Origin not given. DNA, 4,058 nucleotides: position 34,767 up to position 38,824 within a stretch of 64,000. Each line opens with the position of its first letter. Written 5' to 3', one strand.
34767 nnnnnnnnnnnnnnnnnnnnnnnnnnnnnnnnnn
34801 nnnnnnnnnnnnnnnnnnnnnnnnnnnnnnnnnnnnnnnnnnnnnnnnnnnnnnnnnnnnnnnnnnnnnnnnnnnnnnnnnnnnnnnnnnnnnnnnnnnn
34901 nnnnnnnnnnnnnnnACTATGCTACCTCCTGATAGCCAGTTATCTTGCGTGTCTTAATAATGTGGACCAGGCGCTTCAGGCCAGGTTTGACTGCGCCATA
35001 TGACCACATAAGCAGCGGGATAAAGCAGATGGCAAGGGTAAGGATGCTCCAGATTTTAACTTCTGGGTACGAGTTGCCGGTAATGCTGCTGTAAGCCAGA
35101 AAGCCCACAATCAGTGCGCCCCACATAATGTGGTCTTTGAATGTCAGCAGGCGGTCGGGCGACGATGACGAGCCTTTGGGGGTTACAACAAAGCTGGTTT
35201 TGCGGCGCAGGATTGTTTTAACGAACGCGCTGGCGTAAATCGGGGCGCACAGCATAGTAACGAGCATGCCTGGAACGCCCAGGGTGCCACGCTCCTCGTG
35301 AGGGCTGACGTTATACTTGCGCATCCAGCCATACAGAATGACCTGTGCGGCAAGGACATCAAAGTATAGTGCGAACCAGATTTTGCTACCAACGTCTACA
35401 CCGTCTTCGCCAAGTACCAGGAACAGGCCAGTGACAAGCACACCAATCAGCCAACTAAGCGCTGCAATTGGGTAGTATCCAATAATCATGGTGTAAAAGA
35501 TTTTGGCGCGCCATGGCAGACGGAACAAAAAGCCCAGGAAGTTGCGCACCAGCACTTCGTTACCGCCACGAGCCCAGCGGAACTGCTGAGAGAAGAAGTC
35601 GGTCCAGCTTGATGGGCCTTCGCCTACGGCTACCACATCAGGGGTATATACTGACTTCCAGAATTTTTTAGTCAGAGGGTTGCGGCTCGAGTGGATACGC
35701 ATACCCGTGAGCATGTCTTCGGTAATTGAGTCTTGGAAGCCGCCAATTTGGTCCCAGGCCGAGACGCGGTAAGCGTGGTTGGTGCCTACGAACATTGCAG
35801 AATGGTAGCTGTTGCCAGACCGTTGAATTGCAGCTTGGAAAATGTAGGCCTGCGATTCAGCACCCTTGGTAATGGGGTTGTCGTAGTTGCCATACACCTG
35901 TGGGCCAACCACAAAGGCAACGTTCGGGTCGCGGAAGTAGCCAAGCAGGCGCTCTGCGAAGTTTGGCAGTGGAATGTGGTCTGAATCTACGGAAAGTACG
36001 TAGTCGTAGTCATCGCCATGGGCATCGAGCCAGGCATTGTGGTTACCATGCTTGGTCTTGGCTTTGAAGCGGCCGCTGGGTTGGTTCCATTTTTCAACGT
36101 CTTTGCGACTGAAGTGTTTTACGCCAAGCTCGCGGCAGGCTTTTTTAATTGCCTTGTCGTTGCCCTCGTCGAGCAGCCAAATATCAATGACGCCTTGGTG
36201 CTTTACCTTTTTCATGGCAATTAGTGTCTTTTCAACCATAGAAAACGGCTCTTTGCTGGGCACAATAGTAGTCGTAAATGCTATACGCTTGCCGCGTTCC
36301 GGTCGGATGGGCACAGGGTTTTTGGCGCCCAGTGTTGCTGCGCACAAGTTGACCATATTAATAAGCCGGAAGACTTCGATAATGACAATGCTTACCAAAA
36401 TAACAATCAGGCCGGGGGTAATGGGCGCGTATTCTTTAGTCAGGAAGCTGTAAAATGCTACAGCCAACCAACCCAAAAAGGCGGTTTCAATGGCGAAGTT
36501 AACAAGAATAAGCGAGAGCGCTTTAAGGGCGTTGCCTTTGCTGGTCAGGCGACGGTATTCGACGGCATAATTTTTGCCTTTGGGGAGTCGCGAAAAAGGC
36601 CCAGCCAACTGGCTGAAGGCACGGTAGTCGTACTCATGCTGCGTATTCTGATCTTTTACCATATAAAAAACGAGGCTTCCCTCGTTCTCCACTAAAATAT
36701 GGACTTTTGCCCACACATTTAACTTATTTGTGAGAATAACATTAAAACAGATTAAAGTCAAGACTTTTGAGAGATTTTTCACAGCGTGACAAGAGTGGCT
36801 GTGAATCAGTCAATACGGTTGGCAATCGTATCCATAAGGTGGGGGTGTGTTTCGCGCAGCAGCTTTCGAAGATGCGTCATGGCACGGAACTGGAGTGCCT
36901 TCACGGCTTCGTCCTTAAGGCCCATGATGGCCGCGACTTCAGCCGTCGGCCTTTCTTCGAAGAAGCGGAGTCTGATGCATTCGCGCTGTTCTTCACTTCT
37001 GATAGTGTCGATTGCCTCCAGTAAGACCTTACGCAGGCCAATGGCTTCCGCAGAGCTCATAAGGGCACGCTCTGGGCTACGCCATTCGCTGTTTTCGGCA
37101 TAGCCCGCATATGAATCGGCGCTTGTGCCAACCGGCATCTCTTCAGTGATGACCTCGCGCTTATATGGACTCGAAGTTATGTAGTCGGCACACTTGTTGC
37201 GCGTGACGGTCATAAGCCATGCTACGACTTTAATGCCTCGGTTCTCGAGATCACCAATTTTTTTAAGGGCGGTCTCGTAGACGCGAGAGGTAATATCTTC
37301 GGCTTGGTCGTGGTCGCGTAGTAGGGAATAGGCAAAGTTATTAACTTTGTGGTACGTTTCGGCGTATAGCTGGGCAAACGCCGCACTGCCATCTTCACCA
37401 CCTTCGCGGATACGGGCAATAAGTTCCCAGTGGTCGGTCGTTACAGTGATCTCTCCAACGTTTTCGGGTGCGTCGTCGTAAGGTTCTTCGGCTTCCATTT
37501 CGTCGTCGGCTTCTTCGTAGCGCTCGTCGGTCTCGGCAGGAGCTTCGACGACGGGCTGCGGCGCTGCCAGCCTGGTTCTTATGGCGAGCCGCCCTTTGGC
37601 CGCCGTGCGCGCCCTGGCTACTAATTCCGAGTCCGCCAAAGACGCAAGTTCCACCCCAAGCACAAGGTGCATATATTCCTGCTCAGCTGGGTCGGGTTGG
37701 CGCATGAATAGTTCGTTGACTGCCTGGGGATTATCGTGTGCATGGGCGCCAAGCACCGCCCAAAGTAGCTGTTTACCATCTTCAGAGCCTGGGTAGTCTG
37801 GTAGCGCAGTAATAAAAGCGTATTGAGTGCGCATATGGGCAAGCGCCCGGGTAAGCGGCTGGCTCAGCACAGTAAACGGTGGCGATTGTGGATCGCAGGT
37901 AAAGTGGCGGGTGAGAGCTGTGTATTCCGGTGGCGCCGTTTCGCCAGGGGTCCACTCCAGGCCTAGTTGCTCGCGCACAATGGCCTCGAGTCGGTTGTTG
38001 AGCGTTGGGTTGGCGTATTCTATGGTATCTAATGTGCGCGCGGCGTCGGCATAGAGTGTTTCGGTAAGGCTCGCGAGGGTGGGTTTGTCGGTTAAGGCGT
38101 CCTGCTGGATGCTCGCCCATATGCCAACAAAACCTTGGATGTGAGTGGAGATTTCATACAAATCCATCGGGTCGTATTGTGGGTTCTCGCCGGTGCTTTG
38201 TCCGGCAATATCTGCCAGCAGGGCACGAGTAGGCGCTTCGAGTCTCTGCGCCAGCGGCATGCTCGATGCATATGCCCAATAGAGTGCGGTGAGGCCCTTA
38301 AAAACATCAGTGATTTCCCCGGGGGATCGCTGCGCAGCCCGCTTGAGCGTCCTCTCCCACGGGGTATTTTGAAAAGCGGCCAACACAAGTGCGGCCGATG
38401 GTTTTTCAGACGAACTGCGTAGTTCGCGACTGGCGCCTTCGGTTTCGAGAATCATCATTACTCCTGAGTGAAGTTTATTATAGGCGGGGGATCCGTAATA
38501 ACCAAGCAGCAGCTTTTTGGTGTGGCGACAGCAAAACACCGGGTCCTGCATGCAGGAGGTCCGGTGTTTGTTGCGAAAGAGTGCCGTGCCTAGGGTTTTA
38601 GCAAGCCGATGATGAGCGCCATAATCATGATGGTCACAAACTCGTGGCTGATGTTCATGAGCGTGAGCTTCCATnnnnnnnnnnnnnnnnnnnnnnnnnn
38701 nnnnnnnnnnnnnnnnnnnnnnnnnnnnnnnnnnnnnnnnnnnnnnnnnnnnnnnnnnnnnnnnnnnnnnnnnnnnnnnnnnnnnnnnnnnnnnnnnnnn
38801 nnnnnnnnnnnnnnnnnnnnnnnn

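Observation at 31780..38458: Streptomyces-type CslA-GlxA-GH6 glycan-deposition system with extra partners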

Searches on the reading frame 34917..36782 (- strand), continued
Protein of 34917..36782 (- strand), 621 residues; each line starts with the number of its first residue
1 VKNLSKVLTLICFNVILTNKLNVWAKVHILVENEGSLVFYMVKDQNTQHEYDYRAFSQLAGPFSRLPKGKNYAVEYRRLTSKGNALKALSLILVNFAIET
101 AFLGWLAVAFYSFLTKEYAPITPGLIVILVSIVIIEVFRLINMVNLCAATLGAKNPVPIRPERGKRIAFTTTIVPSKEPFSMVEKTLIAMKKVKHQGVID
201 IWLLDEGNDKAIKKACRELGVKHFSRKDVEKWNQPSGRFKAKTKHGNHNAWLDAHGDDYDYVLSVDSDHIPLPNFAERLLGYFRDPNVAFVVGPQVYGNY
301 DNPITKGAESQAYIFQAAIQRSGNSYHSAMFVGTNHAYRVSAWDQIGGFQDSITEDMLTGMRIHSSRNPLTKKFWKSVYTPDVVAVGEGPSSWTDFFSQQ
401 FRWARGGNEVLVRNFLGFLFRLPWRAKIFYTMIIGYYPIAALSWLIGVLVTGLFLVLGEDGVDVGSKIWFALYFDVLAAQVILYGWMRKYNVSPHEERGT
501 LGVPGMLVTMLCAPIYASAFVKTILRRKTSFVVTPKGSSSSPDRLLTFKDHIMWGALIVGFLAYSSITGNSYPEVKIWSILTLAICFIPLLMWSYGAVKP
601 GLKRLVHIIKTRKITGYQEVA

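Call 87: find_encoding_contigs(protein=P0285, flank=1500, max_places=1)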
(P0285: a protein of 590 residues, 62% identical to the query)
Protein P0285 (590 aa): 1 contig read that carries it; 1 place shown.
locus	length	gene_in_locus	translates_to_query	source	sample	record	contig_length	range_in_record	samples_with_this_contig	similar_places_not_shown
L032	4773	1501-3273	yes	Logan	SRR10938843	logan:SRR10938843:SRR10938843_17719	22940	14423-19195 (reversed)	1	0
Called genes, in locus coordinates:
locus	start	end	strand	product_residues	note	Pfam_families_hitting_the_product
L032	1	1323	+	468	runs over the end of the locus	PF12229:PG_binding_4, PF11350:DUF3152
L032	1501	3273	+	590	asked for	PF13641:Glyco_tranf_2_3, PF13506:Glyco_transf_21 (weak), PF13632:Glyco_trans_2_3, PF03552:Cellulose_synt (weak)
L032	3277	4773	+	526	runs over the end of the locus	PF13415:Beta-prop_FBX42 (faint), PF13418:Beta-prop_TYW4 (faint), PF07646:Kelch_2 (faint), PF01344:Kelch_1 (faint), PF07250:Glyoxal_oxid_N, PF09118:GO-like_E_set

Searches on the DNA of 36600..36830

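Call 57: search_rna_families(source=window, start=36600, end=36830, threshold=evalue, max_evalue=10)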
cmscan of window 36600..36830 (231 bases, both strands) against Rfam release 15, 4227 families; matches with E-value up to 10: 7.
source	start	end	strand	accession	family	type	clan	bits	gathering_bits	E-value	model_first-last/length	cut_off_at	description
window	36664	36767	-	RF04181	rteR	Gene; sRNA;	-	19.8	72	0.74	1-84/84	no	rteR sRNA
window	36686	36763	-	RF00668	mir-302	Gene; miRNA;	CL00096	19.1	55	0.28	1-68/68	no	mir-302 microRNA precursor family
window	36653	36765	-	RF03546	Flavivirus-5UTR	Cis-reg;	CL00129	16.9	80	0.26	1-156/156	no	Flavivirus 5' UTR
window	36656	36806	-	RF02053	STnc430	Gene; sRNA;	-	15.7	47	3.8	1-162/162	no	Enterobacterial sRNA STnc430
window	36668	36749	-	RF02618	SSRC34_2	Gene; sRNA;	-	13.9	48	8.2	1-125/125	no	Streptococcus sRNA 34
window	36696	36804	+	RF03046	Pseudomonadales-1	Gene; sRNA;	-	11.2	68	1.9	1-164/164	no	Pseudomonadales-1 RNA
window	36650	36683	-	RF00383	IS1222_FSE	Cis-reg; frameshift_element;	-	11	45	8.1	48-81/118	no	Insertion sequence IS1222 ribosomal frameshifting element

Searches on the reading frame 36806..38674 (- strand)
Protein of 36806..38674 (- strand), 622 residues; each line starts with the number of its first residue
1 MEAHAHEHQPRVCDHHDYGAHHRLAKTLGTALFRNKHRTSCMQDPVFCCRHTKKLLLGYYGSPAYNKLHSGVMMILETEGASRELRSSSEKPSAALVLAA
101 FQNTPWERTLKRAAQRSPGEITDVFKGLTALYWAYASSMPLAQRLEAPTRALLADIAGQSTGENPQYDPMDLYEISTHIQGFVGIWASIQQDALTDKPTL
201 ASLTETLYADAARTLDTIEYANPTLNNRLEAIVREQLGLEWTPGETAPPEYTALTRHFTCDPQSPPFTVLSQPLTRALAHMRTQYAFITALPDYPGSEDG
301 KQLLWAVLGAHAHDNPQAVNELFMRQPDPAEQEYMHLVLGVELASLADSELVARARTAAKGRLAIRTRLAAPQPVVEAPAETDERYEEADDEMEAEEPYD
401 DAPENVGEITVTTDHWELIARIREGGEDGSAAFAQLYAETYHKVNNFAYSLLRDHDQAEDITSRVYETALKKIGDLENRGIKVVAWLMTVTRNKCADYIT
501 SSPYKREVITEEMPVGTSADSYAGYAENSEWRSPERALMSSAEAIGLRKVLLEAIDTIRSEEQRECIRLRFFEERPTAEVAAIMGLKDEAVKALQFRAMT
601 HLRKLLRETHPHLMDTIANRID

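Call 4: search_protein_families(library=pfam, proteins=[window:36806-38674:-], max_evalue=0.01)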
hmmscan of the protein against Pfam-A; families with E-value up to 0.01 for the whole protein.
window:36806-38674:- (622 aa): 3 families
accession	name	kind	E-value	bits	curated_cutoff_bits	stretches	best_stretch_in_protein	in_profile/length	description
PF04545.22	Sigma70_r4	-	1e-11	44.6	24.1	1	560-604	6-50/50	Sigma-70, region 4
PF04542.20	Sigma70_r2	-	1.1e-10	41.6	24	1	436-500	1-66/71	Sigma-70 region 2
PF08281.18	Sigma70_r4_2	-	6.1e-08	32.6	25.7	1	560-602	12-54/54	Sigma-70, region 4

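Call 25: search_protein_families(library=ncbifam, proteins=[window:36806-38674:-], max_evalue=0.001)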
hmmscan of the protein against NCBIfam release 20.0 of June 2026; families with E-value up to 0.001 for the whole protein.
window:36806-38674:- (622 aa): 52 families (the best 25 are shown)
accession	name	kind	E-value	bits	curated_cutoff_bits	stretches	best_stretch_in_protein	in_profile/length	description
TIGR02952.1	Sig70_famx2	equivalog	1.3e-26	93.6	206.45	1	429-606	9-170/170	ECF subfamily RNA polymerase sigma factor, BldN family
TIGR02937.1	sigma70-ECF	superfamily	8.2e-22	77.6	42.9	1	432-606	2-165/165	sigma-70 family RNA polymerase sigma factor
TIGR02985.1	Sig70_bacteroi1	subfamily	1.7e-17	64.1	126.4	1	432-606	2-162/162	RNA polymerase sigma-70 factor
NF009166.1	PRK12513.1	equivalog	9.9e-17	61.3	206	1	417-609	11-189/193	RNA polymerase sigma factor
TIGR02983.1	SigE-fam_strep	subfamily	5.3e-16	58.9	141.55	1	429-608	4-160/162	SigE family RNA polymerase sigma factor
NF008888.0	PRK11922.1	equivalog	7e-16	58.6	204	1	412-608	14-198/231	RNA polymerase sigma factor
NF058625.1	sigma_PG0214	equivalog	1.2e-15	57.7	130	1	432-610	5-165/170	GFO_1088 family ECF-type sigma factor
NF006930.0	PRK09415.1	subfamily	2.8e-15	56.6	198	1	431-608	16-177/179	RNA polymerase factor sigma C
NF009168.0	PRK12515.1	subfamily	9.9e-15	54.5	236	1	412-608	7-181/189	RNA polymerase sigma factor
NF004113.0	PRK05602.1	equivalog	1.5e-13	50.9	208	1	412-611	30-206/211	RNA polymerase sigma factor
NF007228.0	PRK09646.1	subfamily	1.9e-13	50.5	226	1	408-606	10-190/194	ECF RNA polymerase sigma factor SigK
NF007220.0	PRK09639.1-5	equivalog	3e-13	49.9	260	1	432-609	4-167/181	RNA polymerase sigma factor SigX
NF009172.0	PRK12519.1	subfamily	9.3e-13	48.1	222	1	412-609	13-192/194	RNA polymerase sigma factor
TIGR02950.1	SigM_subfam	subfamily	1.7e-12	47.5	147.95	1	435-606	4-158/159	RNA polymerase sigma factor, SigM family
NF007227.0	PRK09645.1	subfamily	4e-12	46.4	202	1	427-609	9-173/177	sigma-70 family RNA polymerase sigma factor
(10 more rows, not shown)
